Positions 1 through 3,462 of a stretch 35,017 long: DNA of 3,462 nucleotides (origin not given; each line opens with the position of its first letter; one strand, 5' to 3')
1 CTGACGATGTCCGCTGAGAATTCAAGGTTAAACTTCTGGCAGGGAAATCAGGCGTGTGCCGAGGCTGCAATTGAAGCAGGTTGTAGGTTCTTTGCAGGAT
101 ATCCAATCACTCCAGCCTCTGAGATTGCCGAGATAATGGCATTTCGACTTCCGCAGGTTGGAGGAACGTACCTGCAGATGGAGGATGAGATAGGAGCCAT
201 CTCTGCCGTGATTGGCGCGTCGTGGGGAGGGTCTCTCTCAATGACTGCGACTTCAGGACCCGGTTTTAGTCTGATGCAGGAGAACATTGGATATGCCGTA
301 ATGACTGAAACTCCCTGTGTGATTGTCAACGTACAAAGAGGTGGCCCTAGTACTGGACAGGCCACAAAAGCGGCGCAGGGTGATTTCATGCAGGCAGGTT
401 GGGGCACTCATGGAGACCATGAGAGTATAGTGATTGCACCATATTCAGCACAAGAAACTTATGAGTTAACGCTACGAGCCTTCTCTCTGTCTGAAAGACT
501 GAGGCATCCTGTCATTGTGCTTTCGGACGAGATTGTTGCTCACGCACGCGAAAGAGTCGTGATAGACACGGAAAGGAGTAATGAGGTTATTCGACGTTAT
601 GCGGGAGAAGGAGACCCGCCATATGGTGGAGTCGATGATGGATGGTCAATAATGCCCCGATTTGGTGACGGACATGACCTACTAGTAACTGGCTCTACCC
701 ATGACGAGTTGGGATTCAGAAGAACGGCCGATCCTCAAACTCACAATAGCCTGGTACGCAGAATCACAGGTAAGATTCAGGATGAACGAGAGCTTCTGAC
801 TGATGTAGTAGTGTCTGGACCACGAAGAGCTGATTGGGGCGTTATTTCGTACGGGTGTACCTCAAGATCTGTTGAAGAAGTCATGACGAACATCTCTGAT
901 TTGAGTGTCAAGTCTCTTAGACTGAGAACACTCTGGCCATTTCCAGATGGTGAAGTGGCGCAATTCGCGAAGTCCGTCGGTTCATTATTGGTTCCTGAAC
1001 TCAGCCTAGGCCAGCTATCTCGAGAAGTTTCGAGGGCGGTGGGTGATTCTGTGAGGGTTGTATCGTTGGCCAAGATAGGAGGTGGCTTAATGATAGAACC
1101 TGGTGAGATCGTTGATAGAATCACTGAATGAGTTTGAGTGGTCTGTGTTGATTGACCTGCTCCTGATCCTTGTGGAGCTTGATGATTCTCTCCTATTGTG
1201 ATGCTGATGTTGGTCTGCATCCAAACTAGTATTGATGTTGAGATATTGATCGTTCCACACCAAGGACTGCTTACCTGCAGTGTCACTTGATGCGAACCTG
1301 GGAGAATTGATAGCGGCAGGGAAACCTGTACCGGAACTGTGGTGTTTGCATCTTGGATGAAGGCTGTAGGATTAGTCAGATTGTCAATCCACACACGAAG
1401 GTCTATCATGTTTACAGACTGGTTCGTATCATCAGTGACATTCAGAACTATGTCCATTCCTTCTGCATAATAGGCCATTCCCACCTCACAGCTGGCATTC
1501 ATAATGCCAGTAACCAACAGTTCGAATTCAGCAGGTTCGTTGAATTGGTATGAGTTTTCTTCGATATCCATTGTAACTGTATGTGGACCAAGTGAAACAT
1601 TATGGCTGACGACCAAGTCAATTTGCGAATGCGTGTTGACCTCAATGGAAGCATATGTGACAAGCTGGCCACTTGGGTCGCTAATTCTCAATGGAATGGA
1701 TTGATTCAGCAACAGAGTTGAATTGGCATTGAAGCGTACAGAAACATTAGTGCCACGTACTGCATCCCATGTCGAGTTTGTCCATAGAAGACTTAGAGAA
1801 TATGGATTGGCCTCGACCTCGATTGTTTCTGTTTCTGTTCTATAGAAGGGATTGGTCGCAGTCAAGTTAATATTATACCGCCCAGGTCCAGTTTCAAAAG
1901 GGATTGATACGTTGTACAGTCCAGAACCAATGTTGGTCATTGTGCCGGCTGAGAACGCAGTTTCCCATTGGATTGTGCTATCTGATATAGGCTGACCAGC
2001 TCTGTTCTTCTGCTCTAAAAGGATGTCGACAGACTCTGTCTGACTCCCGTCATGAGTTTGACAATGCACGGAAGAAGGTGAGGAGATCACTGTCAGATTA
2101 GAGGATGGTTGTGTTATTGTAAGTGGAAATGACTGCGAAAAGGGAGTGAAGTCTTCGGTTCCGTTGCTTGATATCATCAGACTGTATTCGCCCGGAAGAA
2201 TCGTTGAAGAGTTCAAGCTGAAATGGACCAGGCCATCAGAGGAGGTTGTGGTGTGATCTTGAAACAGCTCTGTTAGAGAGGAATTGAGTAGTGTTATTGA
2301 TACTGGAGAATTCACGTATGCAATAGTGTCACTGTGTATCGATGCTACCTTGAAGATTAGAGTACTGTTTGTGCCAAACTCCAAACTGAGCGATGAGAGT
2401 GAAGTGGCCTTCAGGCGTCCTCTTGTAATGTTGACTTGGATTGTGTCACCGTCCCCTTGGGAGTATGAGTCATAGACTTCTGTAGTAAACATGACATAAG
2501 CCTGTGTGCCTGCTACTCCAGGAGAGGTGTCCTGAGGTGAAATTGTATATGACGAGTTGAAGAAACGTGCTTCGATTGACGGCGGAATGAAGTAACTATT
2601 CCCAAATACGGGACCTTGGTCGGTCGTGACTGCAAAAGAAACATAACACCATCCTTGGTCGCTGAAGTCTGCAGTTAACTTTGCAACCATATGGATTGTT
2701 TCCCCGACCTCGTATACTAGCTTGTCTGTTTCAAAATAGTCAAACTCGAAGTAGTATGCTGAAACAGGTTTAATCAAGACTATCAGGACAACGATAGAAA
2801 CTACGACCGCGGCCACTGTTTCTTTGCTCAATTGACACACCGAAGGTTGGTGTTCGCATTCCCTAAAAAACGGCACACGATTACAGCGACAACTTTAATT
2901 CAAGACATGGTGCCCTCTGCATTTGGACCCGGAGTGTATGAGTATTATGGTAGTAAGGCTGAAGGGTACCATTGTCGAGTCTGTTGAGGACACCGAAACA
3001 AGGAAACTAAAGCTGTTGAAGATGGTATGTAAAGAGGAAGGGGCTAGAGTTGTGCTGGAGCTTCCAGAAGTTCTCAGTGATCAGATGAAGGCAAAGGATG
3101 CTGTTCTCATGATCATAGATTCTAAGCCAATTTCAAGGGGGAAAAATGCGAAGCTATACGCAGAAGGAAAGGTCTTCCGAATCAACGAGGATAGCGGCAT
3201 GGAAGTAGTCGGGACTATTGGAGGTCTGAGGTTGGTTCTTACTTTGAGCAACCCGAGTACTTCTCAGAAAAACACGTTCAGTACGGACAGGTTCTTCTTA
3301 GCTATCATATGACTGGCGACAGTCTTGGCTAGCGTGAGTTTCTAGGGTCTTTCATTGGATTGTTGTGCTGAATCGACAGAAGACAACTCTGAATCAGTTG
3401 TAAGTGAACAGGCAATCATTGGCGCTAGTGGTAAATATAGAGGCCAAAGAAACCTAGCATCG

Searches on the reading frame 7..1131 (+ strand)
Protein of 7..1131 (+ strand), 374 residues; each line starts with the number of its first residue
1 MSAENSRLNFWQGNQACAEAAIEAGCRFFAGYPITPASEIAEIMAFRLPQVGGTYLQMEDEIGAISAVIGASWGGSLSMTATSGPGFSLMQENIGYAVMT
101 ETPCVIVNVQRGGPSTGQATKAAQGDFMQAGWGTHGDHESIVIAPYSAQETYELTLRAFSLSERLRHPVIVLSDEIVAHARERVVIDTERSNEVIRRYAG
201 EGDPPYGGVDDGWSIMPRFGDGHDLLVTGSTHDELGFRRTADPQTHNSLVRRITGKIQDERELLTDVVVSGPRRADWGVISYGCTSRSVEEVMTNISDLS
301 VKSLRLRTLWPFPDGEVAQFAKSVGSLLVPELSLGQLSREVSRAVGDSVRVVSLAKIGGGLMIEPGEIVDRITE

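Call 39: search_protein_families(library=pfam, proteins=[window:7-1131:+], max_evalue=0.01)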
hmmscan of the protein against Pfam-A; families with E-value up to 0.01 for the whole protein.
window:7-1131:+ (374 aa): 2 families
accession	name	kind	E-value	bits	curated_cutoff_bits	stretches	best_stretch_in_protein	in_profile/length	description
PF01855.24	POR_N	-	2.8e-66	224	27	1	19-250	1-229/231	Pyruvate flavodoxin/ferredoxin oxidoreductase, thiamine diP-bdg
PF17147.9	PFOR_II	-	4e-12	46.8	27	1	275-365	1-99/102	Pyruvate:ferredoxin oxidoreductase core domain II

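Call 68: find_homologous_proteins(query=window:7-1131:+, max_evalue=1e-30)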
Query window:7-1131:+ (374 aa): 8000 proteins with E <= 1e-30 among 8000 candidates; the best 120 are listed.
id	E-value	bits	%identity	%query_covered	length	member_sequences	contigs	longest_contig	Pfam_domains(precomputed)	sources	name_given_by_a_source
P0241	9.1e-230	780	92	100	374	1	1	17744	PF01855.25,PF17147.10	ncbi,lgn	ncbi:MAG: 2-oxoacid:acceptor oxidoreductase subunit alpha [Candidatus Thorarchaeota archaeon]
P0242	1.7e-223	759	90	100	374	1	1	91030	PF01855.25,PF17147.10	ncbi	ncbi:MAG: 2-oxoacid:acceptor oxidoreductase subunit alpha [Candidatus Thorarchaeota archaeon]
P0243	4.6e-208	708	85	100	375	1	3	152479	PF01855.25,PF17147.10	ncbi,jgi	ncbi:MAG: 2-oxoacid:acceptor oxidoreductase subunit alpha [Candidatus Thorarchaeota archaeon]|jgi:2-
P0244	4.1e-206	702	83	100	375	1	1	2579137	PF01855.25,PF17147.10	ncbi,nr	ncbi:MAG: 2-oxoacid:acceptor oxidoreductase subunit alpha [Candidatus Thorarchaeota archaeon]|nr:MAG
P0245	2.4e-205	699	83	100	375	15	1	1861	PF01855.25,PF17147.10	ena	-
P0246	2.1e-187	640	75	100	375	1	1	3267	PF01855.25,PF17147.10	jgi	jgi:2-oxoglutarate ferredoxin oxidoreductase subunit alpha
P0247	2.2e-186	637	76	99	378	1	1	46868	PF01855.25,PF17147.10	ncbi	ncbi:MAG: 2-oxoacid:acceptor oxidoreductase subunit alpha [Candidatus Thorarchaeota archaeon]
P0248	3.2e-185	633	77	98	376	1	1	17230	PF01855.25,PF17147.10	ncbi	ncbi:MAG: 2-oxoacid:acceptor oxidoreductase subunit alpha [Candidatus Hodarchaeota archaeon]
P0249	7.9e-185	632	100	76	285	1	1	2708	PF01855.25,PF17147.10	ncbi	-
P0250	2.7e-184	630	76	99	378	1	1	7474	PF01855.25,PF17147.10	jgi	jgi:2-oxoglutarate ferredoxin oxidoreductase subunit alpha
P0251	3.9e-184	630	74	99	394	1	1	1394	PF01855.25,PF17147.10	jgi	jgi:2-oxoglutarate ferredoxin oxidoreductase subunit alpha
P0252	8.8e-184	629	75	99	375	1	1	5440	PF01855.25,PF17147.10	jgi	jgi:2-oxoglutarate ferredoxin oxidoreductase subunit alpha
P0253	1.3e-183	628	75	99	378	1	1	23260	PF01855.25,PF17147.10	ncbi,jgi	ncbi:MAG: 2-oxoacid:acceptor oxidoreductase subunit alpha [Candidatus Thorarchaeota archaeon]|jgi:2-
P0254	3.1e-183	627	75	99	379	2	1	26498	PF01855.25,PF17147.10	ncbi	-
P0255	3.7e-183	626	75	99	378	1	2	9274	PF01855.25,PF17147.10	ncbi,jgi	ncbi:MAG: 2-oxoacid:acceptor oxidoreductase subunit alpha [Candidatus Thorarchaeota archaeon]|jgi:2-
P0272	9.6e-181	619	73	100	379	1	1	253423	PF01855.25,PF17147.10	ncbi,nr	ncbi:MAG: 2-oxoacid:acceptor oxidoreductase subunit alpha [Candidatus Thorarchaeota archaeon]|nr:2-o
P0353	3.4e-175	600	72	98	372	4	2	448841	PF01855.25,PF17147.10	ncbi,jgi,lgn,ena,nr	ncbi:MAG: 2-oxoacid:acceptor oxidoreductase subunit alpha [Candidatus Thorarchaeota archaeon]|nr:MAG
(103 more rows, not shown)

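Call 69: find_encoding_contigs(protein=P0244, flank=10000, max_places=2)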
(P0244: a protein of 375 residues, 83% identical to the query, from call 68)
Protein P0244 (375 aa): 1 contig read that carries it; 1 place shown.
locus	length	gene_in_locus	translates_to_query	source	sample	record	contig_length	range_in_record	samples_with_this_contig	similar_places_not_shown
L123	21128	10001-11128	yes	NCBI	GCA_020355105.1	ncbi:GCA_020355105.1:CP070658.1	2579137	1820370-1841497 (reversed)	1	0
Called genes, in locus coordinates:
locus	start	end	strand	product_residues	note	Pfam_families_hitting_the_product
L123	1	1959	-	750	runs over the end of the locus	PF00270:DEAD, PF04851:ResIII, PF22527:DEXQc_Suv3 (weak), PF00271:Helicase_C, PF20470:HTH_61, PF21280:Helicase_dom4_arc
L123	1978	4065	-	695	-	PF14551:MCM_N, PF17207:MCM_OB, PF00493:MCM, PF07726:AAA_3 (faint), PF07728:AAA_5 (weak), PF01078:Mg_chelatase (weak), PF17855:MCM_lid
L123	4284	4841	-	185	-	-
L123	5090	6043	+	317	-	PF05496:RuvB_N (faint), PF13177:DNA_pol3_delta2, PF00004:AAA, PF08542:Rep_fac_C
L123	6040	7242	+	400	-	PF03215:Rad17 (faint), PF00004:AAA, PF21960:RCF1-5-like_lid (weak)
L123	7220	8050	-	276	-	PF01416:PseudoU_synth_1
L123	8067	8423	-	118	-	PF01022:HTH_5, PF12840:HTH_20 (weak), PF13412:HTH_24 (weak)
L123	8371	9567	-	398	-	PF05621:TniB, PF00004:AAA (weak), PF13401:AAA_22, PF22703:Cdc6_lid, PF09079:WHD_Cdc6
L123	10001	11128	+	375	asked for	PF01855:POR_N, PF17147:PFOR_II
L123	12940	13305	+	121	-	-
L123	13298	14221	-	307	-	-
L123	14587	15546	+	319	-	PF00382:TFIIB (faint)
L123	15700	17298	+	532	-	PF00437:T2SSE, PF27713:UCP018868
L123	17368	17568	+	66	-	-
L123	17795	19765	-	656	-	PF13620:CarboxypepD_reg (faint)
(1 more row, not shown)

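Call 70: find_encoding_contigs(protein=P0272, flank=10000, max_places=2)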
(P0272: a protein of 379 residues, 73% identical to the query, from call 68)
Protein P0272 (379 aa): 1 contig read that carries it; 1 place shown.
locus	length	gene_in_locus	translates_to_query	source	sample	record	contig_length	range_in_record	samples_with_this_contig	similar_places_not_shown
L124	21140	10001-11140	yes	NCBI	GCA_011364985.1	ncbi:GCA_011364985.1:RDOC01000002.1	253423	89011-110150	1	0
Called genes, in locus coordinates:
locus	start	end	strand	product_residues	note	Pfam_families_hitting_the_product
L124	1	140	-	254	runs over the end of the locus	PF03029:ATP_bind_1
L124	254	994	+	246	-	PF01381:HTH_3, PF13560:HTH_31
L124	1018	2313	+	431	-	PF01966:HD, PF19276:HD_assoc_2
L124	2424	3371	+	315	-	PF03259:Robl_LC7 (faint)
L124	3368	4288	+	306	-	-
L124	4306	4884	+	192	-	PF00025:Arf, PF00071:Ras, PF08477:Roc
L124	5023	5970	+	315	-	PF05496:RuvB_N (weak), PF13177:DNA_pol3_delta2, PF00004:AAA, PF08542:Rep_fac_C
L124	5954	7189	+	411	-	PF03215:Rad17 (faint), PF00004:AAA, PF21960:RCF1-5-like_lid (faint)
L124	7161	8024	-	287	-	PF01416:PseudoU_synth_1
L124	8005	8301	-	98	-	PF12840:HTH_20 (weak), PF01022:HTH_5, PF13412:HTH_24 (weak)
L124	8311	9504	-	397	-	PF13191:AAA_16 (faint), PF00004:AAA (weak), PF13401:AAA_22, PF22703:Cdc6_lid, PF09079:WHD_Cdc6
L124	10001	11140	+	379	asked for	PF01855:POR_N, PF17147:PFOR_II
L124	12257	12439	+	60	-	-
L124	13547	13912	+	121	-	-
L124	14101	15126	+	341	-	PF00382:TFIIB (faint)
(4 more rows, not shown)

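Call 71: find_encoding_contigs(protein=P0353, flank=10000, max_places=2)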
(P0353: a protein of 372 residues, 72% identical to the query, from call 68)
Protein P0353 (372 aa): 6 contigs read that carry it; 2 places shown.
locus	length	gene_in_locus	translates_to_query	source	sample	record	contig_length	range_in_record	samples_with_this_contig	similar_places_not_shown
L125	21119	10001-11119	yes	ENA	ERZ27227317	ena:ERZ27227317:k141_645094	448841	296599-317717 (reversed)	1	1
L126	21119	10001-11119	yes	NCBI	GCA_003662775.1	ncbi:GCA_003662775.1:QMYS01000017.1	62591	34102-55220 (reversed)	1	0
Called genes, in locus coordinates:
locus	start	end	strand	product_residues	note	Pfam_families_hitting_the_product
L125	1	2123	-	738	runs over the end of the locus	PF04851:ResIII, PF00270:DEAD, PF22527:DEXQc_Suv3 (weak), PF00271:Helicase_C, PF20470:HTH_61, PF21280:Helicase_dom4_arc, PF14520:HHH_5 (faint)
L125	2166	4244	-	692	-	PF14551:MCM_N, PF17207:MCM_OB, PF00493:MCM, PF07728:AAA_5 (weak), PF01078:Mg_chelatase (weak), PF17855:MCM_lid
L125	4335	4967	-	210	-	-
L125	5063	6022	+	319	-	PF05496:RuvB_N (weak), PF13177:DNA_pol3_delta2, PF00004:AAA, PF21960:RCF1-5-like_lid (weak), PF25361:AAA_lid_RFC1 (weak), PF08542:Rep_fac_C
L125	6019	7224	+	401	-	PF03215:Rad17 (weak), PF00004:AAA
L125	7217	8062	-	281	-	PF01416:PseudoU_synth_1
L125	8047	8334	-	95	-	PF12840:HTH_20 (weak), PF01022:HTH_5, PF12802:MarR_2 (weak), PF25212:HVO_A0114 (weak), PF13412:HTH_24 (weak)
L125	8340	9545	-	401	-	PF13191:AAA_16 (weak), PF00004:AAA (weak), PF13401:AAA_22, PF22703:Cdc6_lid, PF09079:WHD_Cdc6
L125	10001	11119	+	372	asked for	PF01855:POR_N, PF17147:PFOR_II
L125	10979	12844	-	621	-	-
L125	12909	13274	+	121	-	-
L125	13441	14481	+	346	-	PF00382:TFIIB (faint)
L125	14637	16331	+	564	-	PF00437:T2SSE, PF27713:UCP018868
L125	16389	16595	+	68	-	-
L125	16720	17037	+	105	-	PF07282:Cas12f1-like_TNB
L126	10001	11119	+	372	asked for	PF01855:POR_N, PF17147:PFOR_II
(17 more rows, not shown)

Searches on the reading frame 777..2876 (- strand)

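Call 39: search_protein_families(library=pfam, proteins=[window:777-2876:-], max_evalue=0.01)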
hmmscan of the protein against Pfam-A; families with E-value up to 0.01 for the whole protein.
window:777-2876:- (699 aa): 1 family
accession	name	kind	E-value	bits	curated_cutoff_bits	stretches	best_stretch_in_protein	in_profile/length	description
PF01835.25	MG2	-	2.1e-05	25.2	32.8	0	172-237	16-82/96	MG2 domain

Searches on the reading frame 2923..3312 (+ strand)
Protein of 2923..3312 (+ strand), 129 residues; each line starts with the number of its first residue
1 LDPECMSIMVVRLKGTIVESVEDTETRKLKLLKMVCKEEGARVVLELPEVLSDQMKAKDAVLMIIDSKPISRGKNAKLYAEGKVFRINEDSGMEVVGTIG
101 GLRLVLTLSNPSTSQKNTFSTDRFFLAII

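Call 13: find_encoding_contigs(protein=window:2923-3312:+, flank=10000, max_places=6)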
Protein window:2923-3312:+ (129 aa): no gene with exactly this product is on record in the collection.

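Call 39: search_protein_families(library=pfam, proteins=[window:2923-3312:+], max_evalue=0.01)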
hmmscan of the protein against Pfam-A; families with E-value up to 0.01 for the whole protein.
window:2923-3312:+ (129 aa): 0 families

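Call 59: search_protein_families(library=pfam, proteins=[window:2923-3312:+], max_evalue=1)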
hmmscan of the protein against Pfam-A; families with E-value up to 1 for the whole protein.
window:2923-3312:+ (129 aa): 1 family
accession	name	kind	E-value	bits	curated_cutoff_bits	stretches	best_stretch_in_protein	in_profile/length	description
PF16992.11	RNA_pol_RpbG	-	0.021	15.3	27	1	18-96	8-85/119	DNA-directed RNA polymerase, subunit G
